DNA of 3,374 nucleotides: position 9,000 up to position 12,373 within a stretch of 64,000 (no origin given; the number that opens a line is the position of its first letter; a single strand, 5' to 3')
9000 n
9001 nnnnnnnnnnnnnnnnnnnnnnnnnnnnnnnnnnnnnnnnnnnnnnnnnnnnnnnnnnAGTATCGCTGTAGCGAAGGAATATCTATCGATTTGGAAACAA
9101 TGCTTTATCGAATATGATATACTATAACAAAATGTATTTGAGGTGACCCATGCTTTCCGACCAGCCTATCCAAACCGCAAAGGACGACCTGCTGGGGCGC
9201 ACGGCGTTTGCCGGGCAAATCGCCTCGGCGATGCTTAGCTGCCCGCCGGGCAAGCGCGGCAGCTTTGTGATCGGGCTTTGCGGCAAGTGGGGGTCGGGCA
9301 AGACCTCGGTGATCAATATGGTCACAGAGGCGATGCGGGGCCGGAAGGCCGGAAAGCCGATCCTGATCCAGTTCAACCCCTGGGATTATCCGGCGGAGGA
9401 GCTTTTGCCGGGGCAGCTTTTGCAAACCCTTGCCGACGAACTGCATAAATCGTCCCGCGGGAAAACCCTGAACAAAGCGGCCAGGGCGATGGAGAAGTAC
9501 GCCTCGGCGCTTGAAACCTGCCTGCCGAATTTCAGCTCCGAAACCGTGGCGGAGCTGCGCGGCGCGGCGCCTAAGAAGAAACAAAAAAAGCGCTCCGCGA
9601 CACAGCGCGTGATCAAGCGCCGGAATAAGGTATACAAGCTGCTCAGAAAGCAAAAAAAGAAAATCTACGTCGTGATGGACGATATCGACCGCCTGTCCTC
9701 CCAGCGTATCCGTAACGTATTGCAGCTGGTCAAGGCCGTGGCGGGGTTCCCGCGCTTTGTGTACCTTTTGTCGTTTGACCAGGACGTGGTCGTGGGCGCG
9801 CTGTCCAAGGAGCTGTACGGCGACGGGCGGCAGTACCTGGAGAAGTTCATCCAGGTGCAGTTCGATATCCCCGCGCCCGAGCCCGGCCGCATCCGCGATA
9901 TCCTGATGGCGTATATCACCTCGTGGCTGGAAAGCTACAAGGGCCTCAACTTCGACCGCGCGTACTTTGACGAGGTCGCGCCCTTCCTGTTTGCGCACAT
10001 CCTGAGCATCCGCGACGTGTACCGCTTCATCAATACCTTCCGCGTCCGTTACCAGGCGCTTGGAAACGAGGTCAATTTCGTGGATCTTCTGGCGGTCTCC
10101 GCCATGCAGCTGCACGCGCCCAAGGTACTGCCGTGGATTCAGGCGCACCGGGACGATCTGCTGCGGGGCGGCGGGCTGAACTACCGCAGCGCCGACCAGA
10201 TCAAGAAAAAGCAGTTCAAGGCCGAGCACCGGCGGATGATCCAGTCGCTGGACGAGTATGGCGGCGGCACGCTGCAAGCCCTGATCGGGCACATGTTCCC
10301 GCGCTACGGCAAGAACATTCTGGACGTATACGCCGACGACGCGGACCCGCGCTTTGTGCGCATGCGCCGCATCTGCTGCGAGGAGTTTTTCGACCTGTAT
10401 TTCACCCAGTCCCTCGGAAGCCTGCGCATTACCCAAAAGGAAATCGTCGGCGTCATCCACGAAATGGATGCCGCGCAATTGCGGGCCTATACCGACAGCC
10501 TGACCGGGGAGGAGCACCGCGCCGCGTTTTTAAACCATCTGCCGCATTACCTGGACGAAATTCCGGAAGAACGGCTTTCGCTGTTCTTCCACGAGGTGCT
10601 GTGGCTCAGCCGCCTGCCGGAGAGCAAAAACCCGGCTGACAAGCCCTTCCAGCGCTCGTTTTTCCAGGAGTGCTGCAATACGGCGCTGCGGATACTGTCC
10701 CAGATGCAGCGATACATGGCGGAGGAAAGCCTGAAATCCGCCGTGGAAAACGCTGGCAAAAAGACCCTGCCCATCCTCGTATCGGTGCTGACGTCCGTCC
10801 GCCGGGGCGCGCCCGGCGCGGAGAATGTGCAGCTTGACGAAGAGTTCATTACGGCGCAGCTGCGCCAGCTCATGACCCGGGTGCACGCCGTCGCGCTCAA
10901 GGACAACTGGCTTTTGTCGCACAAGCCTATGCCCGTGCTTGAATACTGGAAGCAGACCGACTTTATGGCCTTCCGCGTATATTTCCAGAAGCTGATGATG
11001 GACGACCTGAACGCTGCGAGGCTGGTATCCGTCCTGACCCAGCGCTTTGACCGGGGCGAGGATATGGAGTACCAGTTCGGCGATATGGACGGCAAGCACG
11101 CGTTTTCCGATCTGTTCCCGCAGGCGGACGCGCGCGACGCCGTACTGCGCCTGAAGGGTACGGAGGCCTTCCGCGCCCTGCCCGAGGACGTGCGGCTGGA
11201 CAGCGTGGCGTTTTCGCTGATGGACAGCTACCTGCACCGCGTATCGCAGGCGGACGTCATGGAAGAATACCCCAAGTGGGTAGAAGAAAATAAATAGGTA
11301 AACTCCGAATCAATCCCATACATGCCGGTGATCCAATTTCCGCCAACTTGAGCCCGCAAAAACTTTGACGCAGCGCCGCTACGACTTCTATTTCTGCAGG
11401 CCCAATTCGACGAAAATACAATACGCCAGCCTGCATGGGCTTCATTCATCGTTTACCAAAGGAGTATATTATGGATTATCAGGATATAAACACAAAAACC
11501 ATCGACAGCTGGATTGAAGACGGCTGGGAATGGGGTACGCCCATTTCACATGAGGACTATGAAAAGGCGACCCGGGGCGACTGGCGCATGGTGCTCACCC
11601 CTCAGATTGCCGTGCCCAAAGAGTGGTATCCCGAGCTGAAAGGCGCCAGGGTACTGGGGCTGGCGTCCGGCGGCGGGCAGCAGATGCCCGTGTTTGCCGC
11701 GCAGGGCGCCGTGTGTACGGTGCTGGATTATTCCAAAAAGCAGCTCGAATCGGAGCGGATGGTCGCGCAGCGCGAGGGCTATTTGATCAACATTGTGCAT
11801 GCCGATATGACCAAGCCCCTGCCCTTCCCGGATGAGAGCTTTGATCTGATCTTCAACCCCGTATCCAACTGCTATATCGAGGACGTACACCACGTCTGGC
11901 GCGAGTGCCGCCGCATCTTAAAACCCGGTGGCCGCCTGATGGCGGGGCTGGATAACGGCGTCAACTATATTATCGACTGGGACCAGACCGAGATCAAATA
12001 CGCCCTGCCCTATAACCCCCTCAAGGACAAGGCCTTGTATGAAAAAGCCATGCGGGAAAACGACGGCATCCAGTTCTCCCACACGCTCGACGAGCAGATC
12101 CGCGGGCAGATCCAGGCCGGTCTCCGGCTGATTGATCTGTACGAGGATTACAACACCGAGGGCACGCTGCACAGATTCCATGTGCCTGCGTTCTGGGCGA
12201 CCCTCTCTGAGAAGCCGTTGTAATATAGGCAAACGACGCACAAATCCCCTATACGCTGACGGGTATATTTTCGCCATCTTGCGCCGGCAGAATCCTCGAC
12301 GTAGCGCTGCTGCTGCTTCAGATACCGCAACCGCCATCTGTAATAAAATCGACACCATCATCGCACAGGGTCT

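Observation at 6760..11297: Head-to-head full-length KAP NTPase homologs with opposite base composition: AT-rich membrane version versus GC-rich basic-linker version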

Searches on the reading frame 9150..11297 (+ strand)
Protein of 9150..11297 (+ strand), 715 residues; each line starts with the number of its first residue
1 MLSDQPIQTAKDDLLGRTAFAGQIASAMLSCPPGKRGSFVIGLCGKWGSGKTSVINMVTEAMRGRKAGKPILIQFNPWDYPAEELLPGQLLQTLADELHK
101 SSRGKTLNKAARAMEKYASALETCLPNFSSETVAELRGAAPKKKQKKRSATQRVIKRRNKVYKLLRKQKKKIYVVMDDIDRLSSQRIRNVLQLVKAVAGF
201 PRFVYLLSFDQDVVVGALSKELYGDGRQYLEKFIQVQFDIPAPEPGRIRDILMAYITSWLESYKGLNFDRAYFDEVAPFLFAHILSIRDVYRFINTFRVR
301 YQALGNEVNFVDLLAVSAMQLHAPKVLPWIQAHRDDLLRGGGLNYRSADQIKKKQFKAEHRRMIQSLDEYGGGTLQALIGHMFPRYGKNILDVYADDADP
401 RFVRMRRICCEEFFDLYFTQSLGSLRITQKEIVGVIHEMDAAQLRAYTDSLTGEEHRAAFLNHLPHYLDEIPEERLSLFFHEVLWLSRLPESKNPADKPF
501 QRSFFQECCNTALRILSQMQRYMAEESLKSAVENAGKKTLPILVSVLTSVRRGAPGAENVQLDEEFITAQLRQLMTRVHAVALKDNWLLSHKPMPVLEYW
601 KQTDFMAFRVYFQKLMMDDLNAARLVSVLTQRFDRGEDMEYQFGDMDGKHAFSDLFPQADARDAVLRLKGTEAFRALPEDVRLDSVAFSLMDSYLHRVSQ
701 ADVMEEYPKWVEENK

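Call 4: search_protein_families(library=pfam, proteins=[window:9150-11297:+], max_evalue=0.01)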
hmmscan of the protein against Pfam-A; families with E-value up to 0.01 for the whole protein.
window:9150-11297:+ (715 aa): 5 families
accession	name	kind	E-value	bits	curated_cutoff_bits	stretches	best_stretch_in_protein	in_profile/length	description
PF07693.20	KAP_NTPase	-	7.4e-43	147.3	20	1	20-302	4-291/293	KAP family P-loop domain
PF13191.12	AAA_16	-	2.7e-06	28.4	32.6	1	43-185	29-147/167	AAA ATPase domain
PF13401.12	AAA_22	-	0.00021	22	27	1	42-195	9-109/130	AAA domain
PF00270.35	DEAD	-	0.0062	16.7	26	0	123-198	67-146/167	DEAD/DEAH box helicase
PF00004.35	AAA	-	0.0072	17.2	21.2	0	104-200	10-95/131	ATPase family associated with various cellular activities (AAA)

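Call 5: search_protein_families(library=padloc, proteins=[window:9150-11297:+], max_evalue=0.01)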
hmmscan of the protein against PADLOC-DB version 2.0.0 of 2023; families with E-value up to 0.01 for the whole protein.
window:9150-11297:+ (715 aa): 8 families
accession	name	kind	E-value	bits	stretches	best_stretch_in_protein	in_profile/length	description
PDLC02361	PifA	-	7.1e-69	231.1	1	3-452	7-470/720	PifA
PDLC04959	PDC-S20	-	2.8e-14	51.5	1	12-310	18-335/464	-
PDLC02209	QatA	-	3.6e-13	47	2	10-114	8-105/646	-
PDLC02210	QatA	-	2.5e-12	44.1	2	40-111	34-105/593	-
PDLC04958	PDC-S20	-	2.3e-09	35.1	1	12-284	3-295/458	-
PDLC04957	PDC-S20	-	5.5e-09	34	1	10-241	3-256/446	-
PDLC04956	PDC-S20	-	6e-05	20.6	1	45-305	40-323/450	-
PDLC04140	mad8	-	0.0022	15.5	0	42-197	31-184/314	mads_8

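Call 10: search_protein_families(library=ncbifam, proteins=[window:9150-11297:+], max_evalue=0.001)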
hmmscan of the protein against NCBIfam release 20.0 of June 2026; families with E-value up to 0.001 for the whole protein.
window:9150-11297:+ (715 aa): 3 families
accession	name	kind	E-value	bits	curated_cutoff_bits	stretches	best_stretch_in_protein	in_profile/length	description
NF041923.1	QatA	equivalog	1.9e-14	53.3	600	2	11-116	9-107/628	Qat anti-phage system ATPase QatA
TIGR02928.1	TIGR02928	subfamily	0.00025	20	181.3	0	159-196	118-156/366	orc1/cdc6 family replication initiation protein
NF047389.1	ATPase_Sll1717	subfamily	0.00075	18.7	75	0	91-197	95-215/454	P-loop ATPase, Sll1717 family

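Call 13: find_homologous_proteins(query=window:9150-11297:+, max_evalue=1e-10)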
Query window:9150-11297:+ (715 aa): 133 proteins with E <= 1e-10 among 8000 candidates; the best 120 are listed.
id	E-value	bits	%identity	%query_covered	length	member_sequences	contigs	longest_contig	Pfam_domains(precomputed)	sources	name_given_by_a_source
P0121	0.0e+0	1629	100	100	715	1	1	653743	PF07693.21,PF13191.13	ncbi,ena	-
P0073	0.0e+0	1433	87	100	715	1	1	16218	PF07693.21,PF13191.13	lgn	-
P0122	0.0e+0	1370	83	100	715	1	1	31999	PF07693.21,PF13191.13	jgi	jgi:hypothetical protein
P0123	0.0e+0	1357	82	100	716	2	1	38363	PF07693.21,PF13191.13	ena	-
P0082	0.0e+0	1216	73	100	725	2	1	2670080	PF07693.21,PF13191.13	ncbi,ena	-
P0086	0.0e+0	1208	74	100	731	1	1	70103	PF07693.21,PF13191.13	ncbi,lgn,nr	ncbi:MAG: hypothetical protein JW811_00440 [Clostridiales bacterium]|nr:hypothetical protein [Clostr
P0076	0.0e+0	1165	71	100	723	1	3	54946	PF07693.21,PF13401.13,PF13191.13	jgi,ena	-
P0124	0.0e+0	1149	69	100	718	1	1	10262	PF07693.21,PF13401.13,PF01637.25,PF13191.13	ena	-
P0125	1.9e-290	983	62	99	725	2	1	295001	PF07693.21,PF13191.13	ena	-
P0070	9.6e-290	981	60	100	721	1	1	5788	PF07693.21,PF13191.13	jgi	jgi:hypothetical protein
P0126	4.2e-287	972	61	100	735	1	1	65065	PF07693.21,PF13401.13,PF13191.13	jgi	-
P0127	1.2e-286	971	61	99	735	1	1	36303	PF07693.21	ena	-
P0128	1.1e-285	968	61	100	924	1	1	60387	PF07693.21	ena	-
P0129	1.3e-280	951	60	100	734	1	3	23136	PF07693.21,PF13401.13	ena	-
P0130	2.4e-277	940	59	100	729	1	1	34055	PF07693.21,PF13401.13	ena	-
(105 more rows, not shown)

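Call 18: find_encoding_contigs(protein=P0122, flank=8000, max_places=3)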
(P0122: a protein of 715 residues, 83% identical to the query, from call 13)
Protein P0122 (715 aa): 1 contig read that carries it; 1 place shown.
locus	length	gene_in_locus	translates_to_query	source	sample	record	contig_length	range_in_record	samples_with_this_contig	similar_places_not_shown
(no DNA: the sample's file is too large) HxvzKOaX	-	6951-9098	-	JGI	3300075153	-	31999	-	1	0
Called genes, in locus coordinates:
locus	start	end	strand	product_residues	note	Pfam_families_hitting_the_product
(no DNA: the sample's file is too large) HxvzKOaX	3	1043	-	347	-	?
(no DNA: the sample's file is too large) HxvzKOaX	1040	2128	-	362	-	PF01882:DUF58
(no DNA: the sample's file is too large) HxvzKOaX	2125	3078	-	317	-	PF20030:bpMoxR, PF00493:MCM (weak), PF07726:AAA_3, PF07728:AAA_5, PF00004:AAA (weak), PF17863:AAA_lid_2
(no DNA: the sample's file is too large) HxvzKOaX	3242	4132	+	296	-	PF00005:ABC_tran, PF13304:AAA_21, PF13732:DrrA1-3_C (weak)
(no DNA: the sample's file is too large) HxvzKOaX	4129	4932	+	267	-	-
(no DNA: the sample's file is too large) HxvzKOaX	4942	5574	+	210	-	PF00005:ABC_tran, PF02463:SMC_N (faint), PF13304:AAA_21 (faint)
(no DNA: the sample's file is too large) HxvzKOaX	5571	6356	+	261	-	PF03649:UPF0014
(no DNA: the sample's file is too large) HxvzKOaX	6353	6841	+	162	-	PF00583:Acetyltransf_1, PF13508:Acetyltransf_7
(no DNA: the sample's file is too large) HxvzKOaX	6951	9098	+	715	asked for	PF07693:KAP_NTPase, PF13191:AAA_16 (weak)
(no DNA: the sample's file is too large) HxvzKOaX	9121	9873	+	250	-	PF01209:Ubie_methyltran (weak), PF13847:Methyltransf_31, PF08241:Methyltransf_11, PF08242:Methyltransf_12 (weak), PF13649:Methyltransf_25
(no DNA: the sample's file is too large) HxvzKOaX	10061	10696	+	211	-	PF00440:TetR_N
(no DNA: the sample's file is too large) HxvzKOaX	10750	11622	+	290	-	PF00005:ABC_tran, PF13304:AAA_21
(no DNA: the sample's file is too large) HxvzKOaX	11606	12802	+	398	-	PF12698:ABC2_membrane_3, PF01061:ABC2_membrane (weak), PF24686:FLQE3_permease (weak)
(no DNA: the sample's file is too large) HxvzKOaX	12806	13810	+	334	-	PF12698:ABC2_membrane_3, PF01061:ABC2_membrane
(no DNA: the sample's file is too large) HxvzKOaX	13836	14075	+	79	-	-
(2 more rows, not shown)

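Call 19: find_encoding_contigs(protein=P0123, flank=8000, max_places=3)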
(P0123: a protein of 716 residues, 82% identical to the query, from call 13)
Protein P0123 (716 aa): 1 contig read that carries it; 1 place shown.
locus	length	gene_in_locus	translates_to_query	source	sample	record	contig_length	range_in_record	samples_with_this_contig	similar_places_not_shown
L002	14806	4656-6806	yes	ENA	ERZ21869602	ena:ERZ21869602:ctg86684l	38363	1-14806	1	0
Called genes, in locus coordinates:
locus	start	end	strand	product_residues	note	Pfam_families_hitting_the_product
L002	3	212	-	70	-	?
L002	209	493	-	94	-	PF17863:AAA_lid_2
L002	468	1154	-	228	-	PF00493:MCM (weak), PF20030:bpMoxR, PF00158:Sigma54_activat (faint), PF00004:AAA (weak), PF07726:AAA_3, PF07728:AAA_5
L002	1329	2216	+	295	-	PF00005:ABC_tran, PF13304:AAA_21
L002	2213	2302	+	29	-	-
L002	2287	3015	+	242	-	PF12679:ABC2_membrane_2 (weak)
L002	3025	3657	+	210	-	PF02463:SMC_N (faint), PF00005:ABC_tran, PF13304:AAA_21 (faint)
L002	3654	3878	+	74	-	-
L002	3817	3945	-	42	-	-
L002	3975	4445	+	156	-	PF03649:UPF0014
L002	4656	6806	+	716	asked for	PF07693:KAP_NTPase, PF13191:AAA_16 (faint)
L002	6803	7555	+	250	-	PF01209:Ubie_methyltran, PF13847:Methyltransf_31, PF08241:Methyltransf_11, PF08242:Methyltransf_12, PF13649:Methyltransf_25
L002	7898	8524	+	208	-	PF00440:TetR_N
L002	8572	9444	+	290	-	PF00005:ABC_tran, PF13304:AAA_21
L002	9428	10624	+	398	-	PF12698:ABC2_membrane_3, PF01061:ABC2_membrane (weak), PF24686:FLQE3_permease (weak)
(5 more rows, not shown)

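Call 37: find_encoding_contigs(protein=P0121, flank=1000, max_places=3)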
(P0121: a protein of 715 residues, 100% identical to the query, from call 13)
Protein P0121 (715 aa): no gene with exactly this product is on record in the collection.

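Call 62: find_related_loci(query=A6, collection=metagenome_contigs, flank=6000)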
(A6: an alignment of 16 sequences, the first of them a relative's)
Query A6 (715 aa) in metagenome_contigs; peptide patterns used: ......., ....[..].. (x = any residue, [..] = any of these).
271 stretches matched a pattern; 6 encode a relative of the query (tblastn E <= 1e-3); 6 distinct loci.
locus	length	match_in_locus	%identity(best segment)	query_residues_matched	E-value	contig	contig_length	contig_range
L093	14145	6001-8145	80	1-715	0e+0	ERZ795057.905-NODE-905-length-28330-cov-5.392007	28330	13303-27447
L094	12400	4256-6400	80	1-715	0e+0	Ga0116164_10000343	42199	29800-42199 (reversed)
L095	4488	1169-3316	71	1-714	0e+0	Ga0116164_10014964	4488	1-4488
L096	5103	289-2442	61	1-715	0e+0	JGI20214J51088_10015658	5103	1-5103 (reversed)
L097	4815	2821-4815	61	1-662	0e+0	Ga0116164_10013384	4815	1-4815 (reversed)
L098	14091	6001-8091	55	1-710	0e+0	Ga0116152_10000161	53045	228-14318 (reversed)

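Call 65: predict_structure(alignment_id=A5)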
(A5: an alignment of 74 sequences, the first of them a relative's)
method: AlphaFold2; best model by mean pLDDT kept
length: 715 residues; sequences in the alignment: 74
mean_pLDDT: 87.6   pTM: 0.77
mean pLDDT of the five models: 87.6, 86.4, 86.1, 85.6, 84.6
residues with pLDDT >= 90: 422; 70-90: 246; 50-70: 26; < 50: 21
segments of 3 or more residues with pLDDT < 50: 126-146
pLDDT, mean of each block of 10 residues (from residue 1): 85 92 92 78 89 94 77 86 79 89 86 88 54 41 50 84 87 91 88 82 92 93 90 90 89 94 89 93 90 95 93 96 94 91 86 92 87 87 92 73 90 90 85 92 93 85 90 94 93 72 88 94 96 95 96 85 94 95 92 93 95 95 94 81 84 90 93 93 94 83 92 74
secondary structure, 60 per line:
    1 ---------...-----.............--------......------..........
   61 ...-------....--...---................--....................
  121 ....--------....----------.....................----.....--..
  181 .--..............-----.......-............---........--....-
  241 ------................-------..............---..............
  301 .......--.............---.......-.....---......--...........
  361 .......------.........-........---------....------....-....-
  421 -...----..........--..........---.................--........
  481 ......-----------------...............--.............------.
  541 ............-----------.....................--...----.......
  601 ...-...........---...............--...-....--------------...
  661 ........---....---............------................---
elements in order (helices of 4 or more, strands of 3 or more residues): H18-30 E39-44 H51-63 E71-74 H83-98 H101-124 H133-136 H147-167 E172-176 H184-197 E203-209 H211-222 H226-233 E236-239 H247-262 H270-283 H287-307 H310-322 H326-332 H334-338 H342-347 H350-367 H374-382 H384-391 H401-404 H411-414 H416-419 H429-438 H441-450 H454-470 H473-486 H504-518 H521-533 H540-552 H564-584 H594-603 H605-615 H619-629 E630-633 E640-643 H658-668 H672-675 H679-690 E697-699 H700-712

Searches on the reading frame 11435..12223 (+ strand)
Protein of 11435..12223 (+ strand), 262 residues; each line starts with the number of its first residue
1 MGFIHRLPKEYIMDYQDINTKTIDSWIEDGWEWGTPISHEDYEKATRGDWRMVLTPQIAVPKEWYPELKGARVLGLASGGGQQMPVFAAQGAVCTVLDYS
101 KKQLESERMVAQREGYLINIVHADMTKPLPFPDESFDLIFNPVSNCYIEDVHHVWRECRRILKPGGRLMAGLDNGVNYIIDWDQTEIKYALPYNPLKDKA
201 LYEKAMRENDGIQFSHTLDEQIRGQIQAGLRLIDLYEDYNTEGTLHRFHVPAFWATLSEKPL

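Call 10: search_protein_families(library=ncbifam, proteins=[window:11435-12223:+], max_evalue=0.001)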
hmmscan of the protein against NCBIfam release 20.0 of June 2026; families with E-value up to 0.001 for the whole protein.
window:11435-12223:+ (262 aa): 23 families
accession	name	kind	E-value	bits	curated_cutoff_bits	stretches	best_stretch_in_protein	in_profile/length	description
NF001241.0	PRK00216.1-2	equivalog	2e-11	44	327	1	69-169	51-146/231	demethylmenaquinone methyltransferase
NF045649.1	2X_seleno_MduS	exception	3.2e-11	42.8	380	1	72-167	44-144/338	methyltransferase domain-containing selenoprotein MduS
NF045667.1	MTase_DVU1556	equivalog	1.3e-09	37.8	155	1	69-169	22-118/213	DVU_1556 family methyltransferase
NF045823.1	PthPhpthDimycoMt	equivalog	6.3e-09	35.4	300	1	67-186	64-182/256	phthiotriol/phenolphthiotriol dimycocerosates methyltransferase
NF001243.0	PRK00216.1-4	equivalog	1.7e-08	34.1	235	1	90-215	72-194/237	demethylmenaquinone methyltransferase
NF043040.1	corrin_prot_MT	hypoth_equivalog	2.2e-08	33.8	180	1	69-169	41-146/216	corrinoid protein-associated methyltransferase CpaM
NF045825.1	FAmtase_mtf2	equivalog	4.5e-08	32.6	400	1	67-185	56-173/248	fatty-acid O-methyltransferase Mtf2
TIGR01934.1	MenG_MenH_UbiE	subfamily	6.8e-08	32.1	158.35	1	67-169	37-140/223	ubiquinone/menaquinone biosynthesis methyltransferase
TIGR02752.1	MenG_heptapren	equivalog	7.1e-08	32.3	419.85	1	90-209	70-186/231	demethylmenaquinone methyltransferase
NF047649.1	MTase_UXPK_star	exception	7.6e-08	31.7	460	1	73-170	81-181/283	methyltransferase/UXPK-star double selenoprotein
NF008823.0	PRK11873.1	subfamily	1.6e-07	31.1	263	1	69-169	77-180/272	arsenite methyltransferase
NF001240.0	PRK00216.1-1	equivalog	2.2e-07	30.2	378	1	69-169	63-167/251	bifunctional demethylmenaquinone methyltransferase/2-methoxy-6-polyprenyl-1,4-benzoquinol methylase UbiE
NF041537.1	ArsM_AhpD_UU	exception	3.6e-07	29.3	510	1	69-170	76-180/345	arsenite methyltransferase/AhpD domain selenoprotein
NF007610.0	PRK10258.1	equivalog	2.5e-06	27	342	1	68-168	41-136/251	malonyl-ACP O-methyltransferase BioC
NF041675.1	sarc_dimgly_tmase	equivalog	4.8e-06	26.7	550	1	75-169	72-168/278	sarcosine/dimethylglycine N-methyltransferase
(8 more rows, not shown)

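Call 41: search_protein_families(library=padloc, proteins=[window:11435-12223:+], max_evalue=0.01)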
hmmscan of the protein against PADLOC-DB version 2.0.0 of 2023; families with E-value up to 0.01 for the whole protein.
window:11435-12223:+ (262 aa): 2 families
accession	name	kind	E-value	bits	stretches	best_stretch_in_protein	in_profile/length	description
PDLC04134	mad2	-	2.6e-14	50.9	1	61-178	283-402/492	mads_2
PDLC03259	MTase_II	-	0.0069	13.3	1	145-172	50-77/423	Type II methyltransferase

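Call 42: search_protein_families(library=pfam, proteins=[window:11435-12223:+], max_evalue=0.001)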
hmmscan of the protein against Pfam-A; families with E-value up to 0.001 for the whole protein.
window:11435-12223:+ (262 aa): 6 families
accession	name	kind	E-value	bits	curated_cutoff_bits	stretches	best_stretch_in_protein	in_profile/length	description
PF08241.18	Methyltransf_11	-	2.4e-21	76.6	21.2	1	75-169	2-94/95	Methyltransferase domain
PF13649.12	Methyltransf_25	-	4.6e-15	56.5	27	1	73-166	1-97/97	Methyltransferase domain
PF13847.12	Methyltransf_31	-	4.5e-10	39.8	27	1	69-171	3-110/145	Methyltransferase domain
PF01209.24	Ubie_methyltran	-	1.5e-07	31.5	20.1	1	67-169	45-150/233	ubiE/COQ5 methyltransferase family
PF08242.18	Methyltransf_12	-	2.8e-07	31.6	30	1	77-168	4-98/98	Methyltransferase domain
PF13489.12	Methyltransf_23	-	0.00068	19.8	27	1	68-169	21-115/164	Methyltransferase domain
